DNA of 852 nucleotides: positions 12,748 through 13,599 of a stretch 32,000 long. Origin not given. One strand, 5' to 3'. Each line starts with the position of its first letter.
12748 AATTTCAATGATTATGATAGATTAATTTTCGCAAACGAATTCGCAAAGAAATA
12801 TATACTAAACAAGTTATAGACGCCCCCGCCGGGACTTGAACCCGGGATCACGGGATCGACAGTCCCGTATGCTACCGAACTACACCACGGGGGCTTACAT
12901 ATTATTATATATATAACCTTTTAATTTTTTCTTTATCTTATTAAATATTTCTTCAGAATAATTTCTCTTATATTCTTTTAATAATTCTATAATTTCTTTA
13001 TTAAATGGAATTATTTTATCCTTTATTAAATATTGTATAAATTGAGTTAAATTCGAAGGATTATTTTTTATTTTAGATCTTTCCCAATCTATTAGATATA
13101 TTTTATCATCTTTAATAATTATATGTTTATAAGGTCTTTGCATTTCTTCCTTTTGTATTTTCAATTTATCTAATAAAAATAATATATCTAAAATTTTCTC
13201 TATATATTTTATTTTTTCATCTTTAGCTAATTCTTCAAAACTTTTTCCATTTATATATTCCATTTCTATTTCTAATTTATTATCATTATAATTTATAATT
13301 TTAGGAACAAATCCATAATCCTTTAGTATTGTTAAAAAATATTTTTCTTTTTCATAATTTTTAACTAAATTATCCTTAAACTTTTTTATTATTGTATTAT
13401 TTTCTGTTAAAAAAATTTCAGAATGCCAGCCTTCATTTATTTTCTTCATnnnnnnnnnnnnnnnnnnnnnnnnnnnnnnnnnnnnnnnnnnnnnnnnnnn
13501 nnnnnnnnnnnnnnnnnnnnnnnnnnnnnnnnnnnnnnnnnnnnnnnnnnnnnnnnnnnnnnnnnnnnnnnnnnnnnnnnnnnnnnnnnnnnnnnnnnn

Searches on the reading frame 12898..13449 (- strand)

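Call 8: search_protein_families(library=pfam, proteins=[window:12898-13449:-], max_evalue=0.001)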
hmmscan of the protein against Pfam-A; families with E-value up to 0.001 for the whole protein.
window:12898-13449:- (184 aa): 0 families

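Call 87: search_protein_families(library=ncbifam, proteins=[window:12898-13449:-], max_evalue=0.01)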
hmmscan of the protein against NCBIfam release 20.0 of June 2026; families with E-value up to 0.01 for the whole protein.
window:12898-13449:- (184 aa): 4 families
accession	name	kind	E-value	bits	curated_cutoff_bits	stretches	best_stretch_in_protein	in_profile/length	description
TIGR03724.2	arch_bud32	equivalog_domain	5.7e-07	29.2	125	1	34-174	42-181/193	KEOPS complex kinase/ATPase Bud32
NF007174.0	PRK09605.1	equivalog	1.7e-05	23.5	447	1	32-171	383-520/535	bifunctional N(6)-L-threonylcarbamoyladenine synthase/serine/threonine protein kinase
NF011462.0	PRK14879.1-3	equivalog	0.00058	19.7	174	1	48-125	56-128/192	Kae1-associated kinase Bud32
NF041256.1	GntI_guanitoxin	equivalog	0.0071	15.7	357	0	27-88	50-113/282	guanitoxin biosynthesis pre-guanitoxin N-oxide kinase GntI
